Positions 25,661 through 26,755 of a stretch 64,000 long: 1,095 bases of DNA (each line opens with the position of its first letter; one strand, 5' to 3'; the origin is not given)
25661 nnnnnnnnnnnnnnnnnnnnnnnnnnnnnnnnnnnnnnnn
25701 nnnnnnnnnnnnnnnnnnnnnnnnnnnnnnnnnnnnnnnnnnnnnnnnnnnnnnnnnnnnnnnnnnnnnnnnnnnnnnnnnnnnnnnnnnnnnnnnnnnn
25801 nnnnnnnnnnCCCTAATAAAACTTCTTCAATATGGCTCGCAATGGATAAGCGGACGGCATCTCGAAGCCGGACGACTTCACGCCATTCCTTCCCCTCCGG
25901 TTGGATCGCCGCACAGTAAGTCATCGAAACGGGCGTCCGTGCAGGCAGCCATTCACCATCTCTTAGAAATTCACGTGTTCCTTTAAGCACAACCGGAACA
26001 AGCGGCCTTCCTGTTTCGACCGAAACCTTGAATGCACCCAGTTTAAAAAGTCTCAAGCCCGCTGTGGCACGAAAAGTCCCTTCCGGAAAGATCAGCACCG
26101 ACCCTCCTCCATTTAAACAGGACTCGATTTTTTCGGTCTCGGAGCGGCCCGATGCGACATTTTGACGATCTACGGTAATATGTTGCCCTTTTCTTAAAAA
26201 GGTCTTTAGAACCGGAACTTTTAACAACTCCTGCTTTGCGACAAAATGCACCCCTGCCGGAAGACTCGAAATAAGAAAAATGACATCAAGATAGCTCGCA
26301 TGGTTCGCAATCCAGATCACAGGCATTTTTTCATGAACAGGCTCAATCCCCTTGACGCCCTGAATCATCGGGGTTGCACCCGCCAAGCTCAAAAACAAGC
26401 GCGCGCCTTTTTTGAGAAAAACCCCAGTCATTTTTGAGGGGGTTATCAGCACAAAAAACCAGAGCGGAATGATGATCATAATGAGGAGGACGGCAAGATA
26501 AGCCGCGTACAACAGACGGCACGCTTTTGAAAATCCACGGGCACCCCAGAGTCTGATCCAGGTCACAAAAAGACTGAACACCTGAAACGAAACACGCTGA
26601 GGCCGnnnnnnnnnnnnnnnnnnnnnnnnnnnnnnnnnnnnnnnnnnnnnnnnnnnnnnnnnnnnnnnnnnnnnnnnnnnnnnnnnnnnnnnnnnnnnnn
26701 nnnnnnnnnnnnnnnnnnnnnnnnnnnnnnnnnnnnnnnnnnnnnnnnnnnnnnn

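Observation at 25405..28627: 939-aa carrier-domain / fatty-acyl-AMP-ligase / TM / AGPAT fusion next to dgkA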

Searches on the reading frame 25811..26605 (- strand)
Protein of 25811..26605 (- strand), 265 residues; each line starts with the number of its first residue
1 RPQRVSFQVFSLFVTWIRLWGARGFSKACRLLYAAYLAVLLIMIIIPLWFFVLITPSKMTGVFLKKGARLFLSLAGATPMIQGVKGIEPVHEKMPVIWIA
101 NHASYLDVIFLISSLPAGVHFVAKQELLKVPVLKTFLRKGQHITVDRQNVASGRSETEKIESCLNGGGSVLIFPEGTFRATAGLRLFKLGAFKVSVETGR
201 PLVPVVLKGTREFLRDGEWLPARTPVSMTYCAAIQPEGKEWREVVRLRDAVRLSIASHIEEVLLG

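Call 23: find_homologous_proteins(query=window:25811-26605:-, max_evalue=0.00001)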
Query seq(265 aa) (265 aa): 127 proteins with E <= 0.00001 among 1665 candidates; the best 120 are listed.
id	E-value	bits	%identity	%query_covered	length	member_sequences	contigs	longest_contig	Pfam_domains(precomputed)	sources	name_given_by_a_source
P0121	2.4e-52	196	41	97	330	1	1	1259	PF01553.27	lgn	-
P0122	3.3e-52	196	48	73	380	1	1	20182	PF00550.32,PF01553.27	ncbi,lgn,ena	-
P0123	3.5e-51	192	50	67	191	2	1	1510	PF01553.27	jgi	jgi:1-acyl-sn-glycerol-3-phosphate acyltransferase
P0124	3.8e-51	192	43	89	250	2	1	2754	PF01553.27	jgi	jgi:1-acyl-sn-glycerol-3-phosphate acyltransferase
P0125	4.3e-50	189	43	91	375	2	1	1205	PF13193.13,PF23024.2,PF01553.27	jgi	jgi:1-acyl-sn-glycerol-3-phosphate acyltransferase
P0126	2.0e-49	186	42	87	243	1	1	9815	PF01553.27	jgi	jgi:1-acyl-sn-glycerol-3-phosphate acyltransferase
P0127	9.8e-48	181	40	89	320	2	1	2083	PF01553.27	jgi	jgi:1-acyl-sn-glycerol-3-phosphate acyltransferase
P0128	1.9e-46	177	39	87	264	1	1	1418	PF01553.27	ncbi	ncbi:MAG: lysophospholipid acyltransferase family protein, partial [Bryobacteraceae bacterium]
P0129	1.9e-46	177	42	87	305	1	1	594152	PF01553.27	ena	-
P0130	6.1e-46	175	49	63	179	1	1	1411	PF01553.27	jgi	jgi:1-acyl-sn-glycerol-3-phosphate acyltransferase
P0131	6.6e-46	175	39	95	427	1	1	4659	PF01553.27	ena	-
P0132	8.0e-46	175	39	88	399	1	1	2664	PF01553.27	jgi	jgi:1-acyl-sn-glycerol-3-phosphate acyltransferase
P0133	1.3e-44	171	47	64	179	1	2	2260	PF01553.27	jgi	jgi:1-acyl-sn-glycerol-3-phosphate acyltransferase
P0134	5.0e-44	169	38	83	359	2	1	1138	PF01553.27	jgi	jgi:1-acyl-sn-glycerol-3-phosphate acyltransferase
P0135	6.1e-44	168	44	67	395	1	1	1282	PF01553.27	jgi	jgi:1-acyl-sn-glycerol-3-phosphate acyltransferase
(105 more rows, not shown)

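Call 50: find_encoding_contigs(protein=P0122, flank=6000, max_places=2)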
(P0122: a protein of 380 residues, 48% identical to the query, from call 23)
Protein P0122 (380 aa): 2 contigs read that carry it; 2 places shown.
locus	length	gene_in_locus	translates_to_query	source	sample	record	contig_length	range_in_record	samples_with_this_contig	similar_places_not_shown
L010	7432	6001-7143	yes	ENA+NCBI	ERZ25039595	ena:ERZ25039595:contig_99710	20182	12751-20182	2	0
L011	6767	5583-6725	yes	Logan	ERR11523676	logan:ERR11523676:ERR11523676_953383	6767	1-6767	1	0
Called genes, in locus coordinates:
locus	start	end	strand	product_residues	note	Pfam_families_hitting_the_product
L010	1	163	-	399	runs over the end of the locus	PF01053:Cys_Met_Meta_PP, PF00155:Aminotran_1_2 (weak), PF01041:DegT_DnrJ_EryC1 (weak)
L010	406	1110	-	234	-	-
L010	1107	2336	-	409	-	PF02655:ATP-grasp_3, PF13535:ATP-grasp_4, PF15632:ATPgrasp_Ter (weak)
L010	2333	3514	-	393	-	PF00155:Aminotran_1_2, PF01053:Cys_Met_Meta_PP (faint)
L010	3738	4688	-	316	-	PF00291:PALP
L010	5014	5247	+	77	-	-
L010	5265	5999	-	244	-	PF00561:Abhydrolase_1, PF12146:Hydrolase_4, PF12695:Abhydrolase_5 (faint), PF12697:Abhydrolase_6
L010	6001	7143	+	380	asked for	PF00550:PP-binding (weak), PF01553:Acyltransferase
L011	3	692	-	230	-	?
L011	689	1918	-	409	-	PF02655:ATP-grasp_3, PF13535:ATP-grasp_4, PF15632:ATPgrasp_Ter (weak)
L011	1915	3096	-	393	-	PF00155:Aminotran_1_2, PF01053:Cys_Met_Meta_PP (faint)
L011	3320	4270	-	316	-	PF00291:PALP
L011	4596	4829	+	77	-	-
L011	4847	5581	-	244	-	PF00561:Abhydrolase_1, PF12146:Hydrolase_4, PF12695:Abhydrolase_5 (faint), PF12697:Abhydrolase_6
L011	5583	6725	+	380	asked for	PF00550:PP-binding (weak), PF01553:Acyltransferase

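Call 58: search_solved_structures(query=window:25811-26605:-, max_evalue=1, show_alignments=2)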
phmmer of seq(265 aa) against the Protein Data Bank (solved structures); distinct sequences matched with E-value up to 1: 2.
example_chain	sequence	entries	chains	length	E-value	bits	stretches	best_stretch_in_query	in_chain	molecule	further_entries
5kym_A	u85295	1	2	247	2e-17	66.7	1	84-246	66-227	1-acyl-sn-glycerol-3-phosphate acyltransferase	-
8dmb_P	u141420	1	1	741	0.46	13.1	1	198-245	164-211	Ubiquitin-like protein SMT3,IsrB protein,monomeric superfolder Green Fluorescent Protein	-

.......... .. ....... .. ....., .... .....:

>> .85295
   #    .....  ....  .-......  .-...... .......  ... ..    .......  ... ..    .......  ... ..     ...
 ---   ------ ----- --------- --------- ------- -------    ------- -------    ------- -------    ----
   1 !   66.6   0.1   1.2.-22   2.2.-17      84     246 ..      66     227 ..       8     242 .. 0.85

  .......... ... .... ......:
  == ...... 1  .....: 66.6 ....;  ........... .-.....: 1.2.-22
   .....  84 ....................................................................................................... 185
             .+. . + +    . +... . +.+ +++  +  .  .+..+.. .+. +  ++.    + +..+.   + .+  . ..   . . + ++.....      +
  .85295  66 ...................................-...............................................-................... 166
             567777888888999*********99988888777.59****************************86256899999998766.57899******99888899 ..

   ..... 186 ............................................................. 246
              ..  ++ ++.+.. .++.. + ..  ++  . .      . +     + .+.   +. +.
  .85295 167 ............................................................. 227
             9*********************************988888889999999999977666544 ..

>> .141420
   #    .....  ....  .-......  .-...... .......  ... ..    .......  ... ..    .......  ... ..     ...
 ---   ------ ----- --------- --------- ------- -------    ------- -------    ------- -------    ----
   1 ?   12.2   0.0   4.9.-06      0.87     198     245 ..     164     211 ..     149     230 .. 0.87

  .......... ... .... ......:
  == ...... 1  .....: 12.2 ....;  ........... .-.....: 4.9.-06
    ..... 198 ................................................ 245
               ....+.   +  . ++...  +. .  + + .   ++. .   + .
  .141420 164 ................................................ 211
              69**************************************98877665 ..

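Call 70: search_protein_families(library=ncbifam, proteins=[window:25811-26605:-], max_evalue=0.01)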
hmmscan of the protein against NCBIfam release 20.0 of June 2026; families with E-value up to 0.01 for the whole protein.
seq(265 aa): 9 families
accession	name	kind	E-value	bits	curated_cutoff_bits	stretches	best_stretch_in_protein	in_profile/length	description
TIGR00530.1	AGP_acyltrn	subfamily_domain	1.8e-28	98.9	102.95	1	88-207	10-129/130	1-acylglycerol-3-phosphate O-acyltransferase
NF006386.0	PRK08633.1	equivalog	7.2e-18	63.7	1221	1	57-210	408-554/1147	acyl-[ACP]--phospholipid O-acyltransferase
NF052553.1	LyOrLpactfOlsABRUA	equivalog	2.4e-14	53.1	300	1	30-178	6-147/263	lyso-ornithine lipid O-acyltransferase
NF005291.0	PRK06814.1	equivalog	3.7e-11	41.7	1349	1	37-211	398-567/1140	acyl-[ACP]--phospholipid O-acyltransferase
NF052552.1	LyOrLpactfOlsARHOCB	equivalog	3.8e-10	39.2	300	1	36-188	36-177/271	lyso-ornithine lipid O-acyltransferase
NF011593.0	PRK15018.1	equivalog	6.5e-10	39.2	501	1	96-211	67-183/245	1-acylglycerol-3-phosphate O-acyltransferase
NF052615.1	orn_lipid_OlsF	equivalog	5.5e-05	21.9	620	1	89-209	75-198/570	bifunctional ornithine lipid synthase OlsF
NF005959.0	PRK08043.1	equivalog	0.00023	19.6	886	1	84-210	18-140/719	bifunctional acyl-ACP--phospholipid O-acyltransferase/long-chain-fatty-acid--ACP ligase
NF058536.1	LPAAT_acyl_YihG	equivalog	0.00073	18.9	260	1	78-133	66-124/290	1-acylglycerol-3-phosphate O-acyltransferase, YihG family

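Call 85: predict_structure(alignment_id=A2)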
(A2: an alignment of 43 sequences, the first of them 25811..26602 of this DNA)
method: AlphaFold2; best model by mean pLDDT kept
length: 264 residues; sequences in the alignment: 43
mean_pLDDT: 94.1   pTM: 0.88
mean pLDDT of the five models: 94.1, 92.8, 92.1, 91.6, 85.9
residues with pLDDT >= 90: 227; 70-90: 36; 50-70: 1; < 50: 0
segments of 3 or more residues with pLDDT < 50: none
pLDDT, mean of each block of 10 residues (from residue 1): 88 94 94 97 98 96 97 97 82 96 92 96 96 97 92 93 97 86 93 98 96 90 96 97 98 94 88
secondary structure, 60 per line:
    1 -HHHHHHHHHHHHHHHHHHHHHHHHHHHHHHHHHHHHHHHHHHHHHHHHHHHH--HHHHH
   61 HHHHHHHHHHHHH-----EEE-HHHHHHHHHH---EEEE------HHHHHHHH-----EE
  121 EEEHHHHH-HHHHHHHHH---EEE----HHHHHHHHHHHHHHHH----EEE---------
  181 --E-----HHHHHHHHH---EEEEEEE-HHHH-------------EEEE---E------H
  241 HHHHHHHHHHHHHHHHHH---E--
elements in order: H2-53 H56-73 E79-81 H83-92 E96-99 H106-113 E119-123 H124-128 H130-138 E142-144 H149-164 E169-171 H189-197 E201-207 H209-212 E226-229 H240-258

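Call 87: fold_search(model_id=the predicted structure, library=pdb)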
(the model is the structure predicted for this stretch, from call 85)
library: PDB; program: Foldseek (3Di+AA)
matches with E <= 10: 449; with E <= 0.001: 20
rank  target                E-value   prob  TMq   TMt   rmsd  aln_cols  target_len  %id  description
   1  5kym_A                1.1e-12  1.00  0.72  0.78   3.1       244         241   23  Crystal Structure of the 1-acyl-sn-glycerophosphate (LPA) acyltransferase, PlsC, from Thermotoga maritima (released 2017-07-26)
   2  5kym_B                1.2e-11  1.00  0.69  0.78   3.0       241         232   23  Crystal Structure of the 1-acyl-sn-glycerophosphate (LPA) acyltransferase, PlsC, from Thermotoga maritima (released 2017-07-26)
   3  5kn7                  1.0e-06  1.00  0.44  0.37   8.9       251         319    9  Lipid A secondary acyltransferase LpxM from Acinetobacter baumannii (released 2016-09-28)
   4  8ia1_A                1.4e-06  1.00  0.58  0.44   4.1       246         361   15  plastidial glycerol-3-phosphate acyltransferases (GPAT) from the green alga Myrmecia incisa (released 2024-02-07)
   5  5f2z_A                1.6e-06  1.00  0.44  0.47  11.5       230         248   12  Crystal structure of membrane associated PatA from Mycobacterium smegmatis in complex with palmitate - P21 space group (released 2016-03-09)
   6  5f2z_D                2.4e-06  1.00  0.43  0.44   9.0       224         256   14  Crystal structure of membrane associated PatA from Mycobacterium smegmatis in complex with palmitate - P21 space group (released 2016-03-09)
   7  5f2z_B                2.8e-06  1.00  0.46  0.47  11.1       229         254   11  Crystal structure of membrane associated PatA from Mycobacterium smegmatis in complex with palmitate - P21 space group (released 2016-03-09)
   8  5f31                  4.8e-06  1.00  0.46  0.47   6.1       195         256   13  Crystal structure of membrane associated PatA from Mycobacterium smegmatis in complex with palmitate - P 42 21 2 space g (released 2016-03-09)
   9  5f2z_C                5.0e-06  1.00  0.46  0.49   9.5       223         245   12  Crystal structure of membrane associated PatA from Mycobacterium smegmatis in complex with palmitate - P21 space group (released 2016-03-09)
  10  5oce_B                5.0e-06  1.00  0.45  0.47   8.2       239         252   13  THE MOLECULAR MECHANISM OF SUBSTRATE RECOGNITION AND CATALYSIS OF THE MEMBRANE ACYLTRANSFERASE PatA -- Complex of PatA (released 2017-12-27)
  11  5knk                  5.7e-06  1.00  0.43  0.36  15.8       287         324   14  Lipid A secondary acyltransferase LpxM from Acinetobacter baumannii with catalytic residue substitution (E127A) (released 2016-09-28)
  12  5f34_A                6.0e-06  1.00  0.43  0.45   8.0       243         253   12  Crystal structure of membrane associated PatA from Mycobacterium smegmatis in complex with S-hexadecyl Coenzyme A - P2 (released 2016-03-09)
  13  5f34_C                9.5e-06  1.00  0.43  0.45   8.2       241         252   12  Crystal structure of membrane associated PatA from Mycobacterium smegmatis in complex with S-hexadecyl Coenzyme A - P2 (released 2016-03-09)
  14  5f2t_A                1.1e-05  1.00  0.45  0.47   8.8       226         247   13  Crystal structure of membrane associated PatA from Mycobacterium smegmatis in complex with palmitate - C 2 space group (released 2016-03-09)
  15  5oce_A                1.4e-05  1.00  0.45  0.46   8.7       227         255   14  THE MOLECULAR MECHANISM OF SUBSTRATE RECOGNITION AND CATALYSIS OF THE MEMBRANE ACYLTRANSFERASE PatA -- Complex of PatA (released 2017-12-27)
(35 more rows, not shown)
